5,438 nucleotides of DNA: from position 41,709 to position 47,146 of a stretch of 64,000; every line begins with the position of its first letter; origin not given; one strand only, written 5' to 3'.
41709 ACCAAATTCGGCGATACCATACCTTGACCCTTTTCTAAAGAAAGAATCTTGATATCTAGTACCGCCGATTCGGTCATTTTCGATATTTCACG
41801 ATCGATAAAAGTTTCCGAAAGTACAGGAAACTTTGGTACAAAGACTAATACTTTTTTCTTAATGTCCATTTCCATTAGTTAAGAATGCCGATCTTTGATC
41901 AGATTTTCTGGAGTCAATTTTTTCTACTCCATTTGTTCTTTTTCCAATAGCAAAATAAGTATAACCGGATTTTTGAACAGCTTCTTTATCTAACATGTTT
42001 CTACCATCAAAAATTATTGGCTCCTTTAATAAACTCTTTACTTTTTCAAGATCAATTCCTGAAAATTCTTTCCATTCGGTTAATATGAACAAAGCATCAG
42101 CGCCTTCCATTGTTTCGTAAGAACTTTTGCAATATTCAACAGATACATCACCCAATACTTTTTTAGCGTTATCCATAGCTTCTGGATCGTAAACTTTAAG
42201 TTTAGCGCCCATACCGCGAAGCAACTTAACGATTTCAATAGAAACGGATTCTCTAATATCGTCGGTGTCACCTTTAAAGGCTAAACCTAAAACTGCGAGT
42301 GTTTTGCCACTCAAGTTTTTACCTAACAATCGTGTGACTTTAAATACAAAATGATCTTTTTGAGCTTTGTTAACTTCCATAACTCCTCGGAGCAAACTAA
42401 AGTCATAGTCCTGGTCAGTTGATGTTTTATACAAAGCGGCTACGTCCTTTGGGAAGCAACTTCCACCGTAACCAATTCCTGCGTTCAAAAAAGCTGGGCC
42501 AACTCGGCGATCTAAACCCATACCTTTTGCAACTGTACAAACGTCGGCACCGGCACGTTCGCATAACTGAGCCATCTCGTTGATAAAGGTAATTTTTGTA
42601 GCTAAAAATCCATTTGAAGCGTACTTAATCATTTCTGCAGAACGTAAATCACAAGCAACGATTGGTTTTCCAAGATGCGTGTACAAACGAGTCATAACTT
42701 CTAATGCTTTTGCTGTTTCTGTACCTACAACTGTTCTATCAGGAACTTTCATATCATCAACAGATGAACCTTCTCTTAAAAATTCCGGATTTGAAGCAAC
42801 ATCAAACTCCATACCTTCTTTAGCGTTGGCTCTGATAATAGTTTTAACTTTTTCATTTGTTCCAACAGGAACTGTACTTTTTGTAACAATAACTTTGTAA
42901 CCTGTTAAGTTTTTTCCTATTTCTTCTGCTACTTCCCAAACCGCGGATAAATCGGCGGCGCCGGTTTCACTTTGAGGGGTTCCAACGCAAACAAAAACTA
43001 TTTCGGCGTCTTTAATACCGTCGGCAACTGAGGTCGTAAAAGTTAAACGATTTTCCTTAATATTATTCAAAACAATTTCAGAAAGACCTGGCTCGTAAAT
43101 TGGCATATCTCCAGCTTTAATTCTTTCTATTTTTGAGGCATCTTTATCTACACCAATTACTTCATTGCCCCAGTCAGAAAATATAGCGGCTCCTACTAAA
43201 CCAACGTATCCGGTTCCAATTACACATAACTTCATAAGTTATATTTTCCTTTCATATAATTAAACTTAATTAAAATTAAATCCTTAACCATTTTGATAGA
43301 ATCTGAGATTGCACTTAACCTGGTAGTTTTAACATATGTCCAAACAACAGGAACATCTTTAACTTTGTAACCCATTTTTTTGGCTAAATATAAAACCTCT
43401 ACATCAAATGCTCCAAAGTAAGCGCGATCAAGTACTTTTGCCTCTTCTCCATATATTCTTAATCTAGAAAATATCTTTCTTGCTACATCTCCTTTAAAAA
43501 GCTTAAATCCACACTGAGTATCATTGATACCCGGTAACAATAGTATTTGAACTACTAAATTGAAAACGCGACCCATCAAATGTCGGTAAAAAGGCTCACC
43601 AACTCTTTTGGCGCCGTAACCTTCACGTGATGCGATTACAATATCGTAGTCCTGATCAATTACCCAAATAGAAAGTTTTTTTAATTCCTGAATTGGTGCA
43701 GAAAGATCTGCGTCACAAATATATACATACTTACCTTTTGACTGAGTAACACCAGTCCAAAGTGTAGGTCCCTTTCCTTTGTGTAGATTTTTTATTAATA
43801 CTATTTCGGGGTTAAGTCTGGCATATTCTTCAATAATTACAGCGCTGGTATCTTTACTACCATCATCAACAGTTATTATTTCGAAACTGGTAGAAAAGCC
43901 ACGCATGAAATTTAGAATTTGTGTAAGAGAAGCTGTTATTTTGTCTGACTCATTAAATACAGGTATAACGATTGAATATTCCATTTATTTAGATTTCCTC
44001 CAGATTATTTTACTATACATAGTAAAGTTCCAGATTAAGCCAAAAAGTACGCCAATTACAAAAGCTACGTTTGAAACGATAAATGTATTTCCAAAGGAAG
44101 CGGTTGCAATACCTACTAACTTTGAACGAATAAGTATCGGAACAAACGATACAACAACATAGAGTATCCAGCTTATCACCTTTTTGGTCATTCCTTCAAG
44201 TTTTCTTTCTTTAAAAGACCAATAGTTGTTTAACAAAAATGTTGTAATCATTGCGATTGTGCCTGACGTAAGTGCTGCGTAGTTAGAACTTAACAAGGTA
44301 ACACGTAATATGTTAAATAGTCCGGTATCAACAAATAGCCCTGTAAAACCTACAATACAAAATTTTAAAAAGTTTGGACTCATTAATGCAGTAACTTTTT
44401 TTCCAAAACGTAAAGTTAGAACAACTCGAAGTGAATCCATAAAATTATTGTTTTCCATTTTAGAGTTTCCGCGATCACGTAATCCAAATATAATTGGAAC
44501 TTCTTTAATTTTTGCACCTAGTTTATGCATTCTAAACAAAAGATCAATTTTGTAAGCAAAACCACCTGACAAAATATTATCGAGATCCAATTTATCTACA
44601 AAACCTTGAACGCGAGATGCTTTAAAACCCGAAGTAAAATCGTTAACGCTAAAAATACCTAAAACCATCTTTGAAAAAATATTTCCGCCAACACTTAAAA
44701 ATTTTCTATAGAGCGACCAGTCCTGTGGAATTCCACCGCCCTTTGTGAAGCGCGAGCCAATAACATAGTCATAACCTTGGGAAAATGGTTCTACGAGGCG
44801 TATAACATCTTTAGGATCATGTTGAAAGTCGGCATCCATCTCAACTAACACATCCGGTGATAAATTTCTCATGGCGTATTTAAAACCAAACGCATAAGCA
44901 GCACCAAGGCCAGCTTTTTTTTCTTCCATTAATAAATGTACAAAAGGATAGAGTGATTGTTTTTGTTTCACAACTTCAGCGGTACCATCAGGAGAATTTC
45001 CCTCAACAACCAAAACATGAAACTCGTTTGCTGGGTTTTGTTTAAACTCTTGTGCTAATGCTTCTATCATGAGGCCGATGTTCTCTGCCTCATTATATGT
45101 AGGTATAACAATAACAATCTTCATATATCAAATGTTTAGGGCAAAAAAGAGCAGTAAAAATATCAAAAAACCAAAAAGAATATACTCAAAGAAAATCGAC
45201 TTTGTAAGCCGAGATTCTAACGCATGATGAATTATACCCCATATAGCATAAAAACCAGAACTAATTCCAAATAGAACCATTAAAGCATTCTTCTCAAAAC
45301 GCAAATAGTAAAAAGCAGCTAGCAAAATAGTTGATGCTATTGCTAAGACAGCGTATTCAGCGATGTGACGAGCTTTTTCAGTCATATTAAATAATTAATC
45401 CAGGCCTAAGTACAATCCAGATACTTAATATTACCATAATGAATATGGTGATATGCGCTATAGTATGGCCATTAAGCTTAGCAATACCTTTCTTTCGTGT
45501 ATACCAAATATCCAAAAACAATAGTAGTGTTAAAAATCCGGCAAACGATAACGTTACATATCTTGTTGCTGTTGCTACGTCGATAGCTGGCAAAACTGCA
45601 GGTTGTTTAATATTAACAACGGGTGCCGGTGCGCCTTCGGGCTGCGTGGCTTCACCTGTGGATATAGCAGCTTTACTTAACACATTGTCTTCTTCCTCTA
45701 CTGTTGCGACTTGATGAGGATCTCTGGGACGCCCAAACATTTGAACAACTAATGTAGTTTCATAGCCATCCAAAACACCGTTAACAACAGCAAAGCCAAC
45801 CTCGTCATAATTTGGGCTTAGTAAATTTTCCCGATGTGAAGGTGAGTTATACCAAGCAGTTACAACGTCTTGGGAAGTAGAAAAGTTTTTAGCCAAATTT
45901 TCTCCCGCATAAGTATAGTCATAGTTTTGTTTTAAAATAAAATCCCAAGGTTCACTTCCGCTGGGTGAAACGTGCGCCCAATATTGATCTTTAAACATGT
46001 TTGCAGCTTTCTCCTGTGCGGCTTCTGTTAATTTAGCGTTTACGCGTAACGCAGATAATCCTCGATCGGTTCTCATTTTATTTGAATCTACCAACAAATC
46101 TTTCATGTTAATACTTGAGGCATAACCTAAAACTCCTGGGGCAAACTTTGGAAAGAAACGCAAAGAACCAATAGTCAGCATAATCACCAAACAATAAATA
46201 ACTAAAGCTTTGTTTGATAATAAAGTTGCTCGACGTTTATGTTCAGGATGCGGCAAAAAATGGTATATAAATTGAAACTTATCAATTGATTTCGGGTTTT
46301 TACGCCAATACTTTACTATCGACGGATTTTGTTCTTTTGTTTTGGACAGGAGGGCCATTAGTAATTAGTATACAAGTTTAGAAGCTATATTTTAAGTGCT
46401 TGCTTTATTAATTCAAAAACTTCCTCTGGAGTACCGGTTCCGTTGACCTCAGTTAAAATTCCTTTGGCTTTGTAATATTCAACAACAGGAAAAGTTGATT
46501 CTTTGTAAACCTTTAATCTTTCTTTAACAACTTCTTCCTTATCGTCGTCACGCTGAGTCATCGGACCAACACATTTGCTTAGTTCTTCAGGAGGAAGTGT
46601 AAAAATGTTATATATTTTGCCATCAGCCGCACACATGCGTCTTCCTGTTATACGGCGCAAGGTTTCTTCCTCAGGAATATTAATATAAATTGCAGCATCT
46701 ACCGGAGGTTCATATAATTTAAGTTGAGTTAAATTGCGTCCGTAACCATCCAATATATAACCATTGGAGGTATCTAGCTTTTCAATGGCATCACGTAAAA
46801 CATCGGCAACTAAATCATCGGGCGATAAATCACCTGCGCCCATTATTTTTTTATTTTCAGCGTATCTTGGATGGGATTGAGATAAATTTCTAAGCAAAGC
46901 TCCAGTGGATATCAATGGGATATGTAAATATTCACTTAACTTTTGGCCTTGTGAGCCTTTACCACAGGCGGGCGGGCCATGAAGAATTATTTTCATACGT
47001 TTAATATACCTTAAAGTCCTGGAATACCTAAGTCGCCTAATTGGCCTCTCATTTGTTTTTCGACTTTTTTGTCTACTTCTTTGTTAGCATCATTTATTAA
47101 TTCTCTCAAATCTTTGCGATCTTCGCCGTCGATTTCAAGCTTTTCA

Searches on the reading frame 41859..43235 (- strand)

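Call 19: search_protein_families(library=pfam, proteins=[window:41859-43235:-], max_evalue=0.001)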
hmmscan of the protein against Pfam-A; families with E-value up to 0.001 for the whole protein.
window:41859-43235:- (458 aa): 5 families
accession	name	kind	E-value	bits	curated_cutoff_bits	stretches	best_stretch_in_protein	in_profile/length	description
PF03721.20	UDPG_MGDP_dh_N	-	1.5e-63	214.2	27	1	1-183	1-186/187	UDP-glucose/GDP-mannose dehydrogenase family, NAD binding domain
PF00984.24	UDPG_MGDP_dh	-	4.2e-36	123.4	25.4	1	198-290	1-93/94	UDP-glucose/GDP-mannose dehydrogenase family, central domain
PF03720.21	UDPG_MGDP_dh_C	-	2.4e-35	121.5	30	1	314-417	1-103/103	UDP-glucose/GDP-mannose dehydrogenase family, UDP binding domain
PF02826.25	2-Hacid_dh_C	-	1.4e-05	25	25.1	0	279-385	5-98/178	D-isomer specific 2-hydroxyacid dehydrogenase, NAD binding domain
PF02558.23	ApbA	-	0.00012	22.2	22.2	1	4-97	2-87/150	Ketopantoate reductase PanE/ApbA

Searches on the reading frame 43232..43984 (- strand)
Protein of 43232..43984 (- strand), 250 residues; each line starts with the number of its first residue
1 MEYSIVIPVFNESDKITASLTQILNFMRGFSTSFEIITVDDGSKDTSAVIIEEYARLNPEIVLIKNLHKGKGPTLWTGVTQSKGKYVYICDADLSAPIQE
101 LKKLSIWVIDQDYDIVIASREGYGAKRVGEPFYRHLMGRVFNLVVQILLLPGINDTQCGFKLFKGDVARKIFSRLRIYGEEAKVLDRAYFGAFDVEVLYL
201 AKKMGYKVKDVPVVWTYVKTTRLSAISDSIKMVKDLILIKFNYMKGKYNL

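Call 19: search_protein_families(library=pfam, proteins=[window:43232-43984:-], max_evalue=0.001)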
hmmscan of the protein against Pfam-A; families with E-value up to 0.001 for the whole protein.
window:43232-43984:- (250 aa): 3 families
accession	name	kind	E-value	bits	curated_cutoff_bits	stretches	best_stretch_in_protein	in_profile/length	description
PF00535.33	Glycos_transf_2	-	1.5e-24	87.2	23.3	1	4-172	1-168/168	Glycosyl transferase family 2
PF13641.12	Glyco_tranf_2_3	-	6.5e-05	23.5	27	1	3-116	3-119/230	Glycosyltransferase like family 2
PF10111.15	Glyco_tranf_2_2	-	0.00016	21.7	27.3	1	4-103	1-101/276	Glycosyltransferase like family 2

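Call 88: search_protein_families(library=ncbifam, proteins=[window:43232-43984:-], max_evalue=0.00001)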
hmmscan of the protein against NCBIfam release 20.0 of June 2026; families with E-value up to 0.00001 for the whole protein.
window:43232-43984:- (250 aa): 13 families
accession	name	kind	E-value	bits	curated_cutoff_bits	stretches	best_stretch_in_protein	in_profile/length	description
NF007986.1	PRK10714.1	equivalog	8.1e-17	61.2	529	1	3-164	8-165/316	undecaprenyl-phosphate 4-deoxy-4-formamido-L-arabinose transferase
NF047588.1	GlcsyltransPgfSStrep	equivalog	9.6e-16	57.9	500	1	1-166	1-162/308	glycosyltransferase PgfS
TIGR03937.1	PgaC_IcaA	equivalog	1.9e-13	50.1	422.3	1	4-93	48-135/407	poly-beta-1,6-N-acetyl-D-glucosamine synthase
NF007482.0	PRK10073.1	equivalog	2.2e-13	49.9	423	1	3-99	8-101/334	glycosyltransferase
NF041875.1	EPS_EpsD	equivalog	4.6e-10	39.4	370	1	4-99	2-95/325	exopolysaccharide biosynthesis glycosyltransferase EpsD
NF058614.1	PPMAGASynPpgS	equivalog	1.7e-09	37.4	370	1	5-171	4-165/226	polyprenyl-phospho-N-acetylgalactosaminyl synthase PpgS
TIGR04283.1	glyco_like_mftF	equivalog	2.4e-09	37.1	182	1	4-105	2-94/221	TIGR04283 family arsenosugar biosynthesis glycosyltransferase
NF010496.0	PRK13915.1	equivalog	3.6e-09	36.1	262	1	3-98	33-131/307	glucosyl-3-phosphoglycerate synthase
TIGR03469.1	HpnB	hypoth_equivalog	3.8e-08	32.8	379.25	1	4-116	47-168/386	hopene-associated glycosyltransferase HpnB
NF041391.1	DPhHxTase_Halo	equivalog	3.2e-07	29.5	375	1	9-172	3-154/213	dolichyl-phosphate hexose transferase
NF053739.1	GlytfEpsEBac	equivalog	1.4e-06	27.5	450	1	4-116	4-116/265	glycosyltransferase EpsE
NF038302.1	EPS_HpsE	equivalog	2.3e-06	26.8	300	1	2-93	2-96/307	hormogonium polysaccharide biosynthesis glycosyltransferase HpsE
TIGR03111.1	glyc2_xrt_Gpos1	hypoth_equivalog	3.7e-06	26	363.95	1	4-103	52-151/439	TIGR03111 family XrtG-associated glycosyltransferase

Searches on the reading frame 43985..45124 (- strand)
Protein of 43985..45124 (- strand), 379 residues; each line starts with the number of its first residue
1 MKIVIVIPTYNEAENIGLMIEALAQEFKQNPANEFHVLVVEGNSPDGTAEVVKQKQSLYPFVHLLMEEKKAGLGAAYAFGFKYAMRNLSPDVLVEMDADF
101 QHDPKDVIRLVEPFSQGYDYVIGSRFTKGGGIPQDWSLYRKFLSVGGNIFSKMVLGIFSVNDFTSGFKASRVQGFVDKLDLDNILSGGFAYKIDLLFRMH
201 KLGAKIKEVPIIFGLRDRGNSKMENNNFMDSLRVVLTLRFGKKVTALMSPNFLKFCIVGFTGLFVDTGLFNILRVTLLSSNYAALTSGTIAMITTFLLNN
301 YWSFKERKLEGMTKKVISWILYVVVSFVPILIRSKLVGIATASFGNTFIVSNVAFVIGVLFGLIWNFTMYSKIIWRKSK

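Call 19: search_protein_families(library=pfam, proteins=[window:43985-45124:-], max_evalue=0.001)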
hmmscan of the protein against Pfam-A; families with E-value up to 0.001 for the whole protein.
window:43985-45124:- (379 aa): 4 families
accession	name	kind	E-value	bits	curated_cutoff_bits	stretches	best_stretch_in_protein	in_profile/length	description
PF00535.33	Glycos_transf_2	-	4.4e-26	92.3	23.3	1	5-141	2-131/168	Glycosyl transferase family 2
PF04138.20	GtrA_DPMS_TM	-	2.5e-14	53.9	26.1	1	254-375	1-117/117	GtrA/DPMS, transmembrane domain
PF13641.12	Glyco_tranf_2_3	-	6.6e-05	23.5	27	1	3-124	3-122/230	Glycosyltransferase like family 2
PF10111.15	Glyco_tranf_2_2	-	0.00075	19.5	27.3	0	5-88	2-84/276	Glycosyltransferase like family 2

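Call 88: search_protein_families(library=ncbifam, proteins=[window:43985-45124:-], max_evalue=0.00001)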
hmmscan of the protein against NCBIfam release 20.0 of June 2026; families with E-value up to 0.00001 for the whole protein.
window:43985-45124:- (379 aa): 12 families
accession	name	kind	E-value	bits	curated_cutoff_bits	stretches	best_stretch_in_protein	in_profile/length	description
TIGR04182.1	glyco_TIGR04182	equivalog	1.4e-20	73.9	325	1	3-265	2-237/293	S-layer glycoprotein N-glycosyltransferase AglJ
NF047588.1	GlcsyltransPgfSStrep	equivalog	2.9e-15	56.3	500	1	1-146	1-141/308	glycosyltransferase PgfS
NF058614.1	PPMAGASynPpgS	equivalog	2.2e-13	50.1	370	1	4-138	3-126/226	polyprenyl-phospho-N-acetylgalactosaminyl synthase PpgS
NF007986.1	PRK10714.1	equivalog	3.1e-12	46.1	529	1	2-172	7-166/316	undecaprenyl-phosphate 4-deoxy-4-formamido-L-arabinose transferase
TIGR03469.1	HpnB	hypoth_equivalog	1.4e-09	37.5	379.25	1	2-115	45-161/386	hopene-associated glycosyltransferase HpnB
NF045692.1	OglycostaseCruG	equivalog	2.9e-09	36.3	600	1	2-121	42-160/386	2'-O-glycosyltransferase CruG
NF038302.1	EPS_HpsE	equivalog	3.8e-09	36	300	1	2-99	2-96/307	hormogonium polysaccharide biosynthesis glycosyltransferase HpsE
NF041875.1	EPS_EpsD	equivalog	6.6e-08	32.3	370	1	5-110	3-100/325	exopolysaccharide biosynthesis glycosyltransferase EpsD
TIGR04283.1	glyco_like_mftF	equivalog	3.1e-07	30.2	182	1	4-57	2-51/221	TIGR04283 family arsenosugar biosynthesis glycosyltransferase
TIGR03937.1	PgaC_IcaA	equivalog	7.7e-07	28.4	422.3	1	2-116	46-152/407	poly-beta-1,6-N-acetyl-D-glucosamine synthase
NF041391.1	DPhHxTase_Halo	equivalog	2.5e-06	26.6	375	1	9-223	3-192/213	dolichyl-phosphate hexose transferase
NF010496.0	PRK13915.1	equivalog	4.4e-06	26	262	1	2-115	32-143/307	glucosyl-3-phosphoglycerate synthase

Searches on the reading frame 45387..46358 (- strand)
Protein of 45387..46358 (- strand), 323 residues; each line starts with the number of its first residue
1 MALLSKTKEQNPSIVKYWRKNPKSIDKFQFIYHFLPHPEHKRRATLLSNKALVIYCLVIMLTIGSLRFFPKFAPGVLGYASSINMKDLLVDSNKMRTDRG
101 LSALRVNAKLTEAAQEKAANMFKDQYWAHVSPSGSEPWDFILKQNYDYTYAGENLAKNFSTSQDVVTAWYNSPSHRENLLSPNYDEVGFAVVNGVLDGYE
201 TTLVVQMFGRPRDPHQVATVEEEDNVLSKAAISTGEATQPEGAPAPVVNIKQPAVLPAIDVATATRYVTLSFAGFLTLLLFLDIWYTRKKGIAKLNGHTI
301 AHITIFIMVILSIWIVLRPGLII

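Call 75: search_protein_families(library=pfam, proteins=[window:45387-46358:-], max_evalue=0.0001)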
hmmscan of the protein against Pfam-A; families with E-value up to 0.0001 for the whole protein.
window:45387-46358:- (323 aa): 1 family
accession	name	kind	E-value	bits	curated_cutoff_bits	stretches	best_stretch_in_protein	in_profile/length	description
PF00188.32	CAP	-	8.7e-19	68.9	21.1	1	93-207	5-116/117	Cysteine-rich secretory protein family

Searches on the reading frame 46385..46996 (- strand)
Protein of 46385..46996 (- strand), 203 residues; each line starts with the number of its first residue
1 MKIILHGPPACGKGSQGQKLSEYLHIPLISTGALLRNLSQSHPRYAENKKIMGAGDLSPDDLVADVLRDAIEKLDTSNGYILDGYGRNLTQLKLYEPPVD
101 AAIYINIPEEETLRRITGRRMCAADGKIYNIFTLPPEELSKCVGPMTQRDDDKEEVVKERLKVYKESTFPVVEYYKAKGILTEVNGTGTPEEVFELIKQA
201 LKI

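Call 75: search_protein_families(library=pfam, proteins=[window:46385-46996:-], max_evalue=0.0001)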
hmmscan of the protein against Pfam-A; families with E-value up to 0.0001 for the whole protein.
window:46385-46996:- (203 aa): 4 families
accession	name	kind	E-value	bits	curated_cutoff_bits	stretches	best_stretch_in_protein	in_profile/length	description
PF00406.28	ADK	-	4e-33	115.1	26.8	1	5-179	1-150/151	Adenylate kinase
PF13207.12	AAA_17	-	5.5e-18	66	27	1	7-120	2-123/136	AAA domain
PF05191.20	ADK_lid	-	1.5e-05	25.2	26.6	1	119-151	1-36/36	Adenylate kinase, active site lid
PF13238.12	AAA_18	-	3.1e-05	24.9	29.4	1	3-125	1-117/128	AAA domain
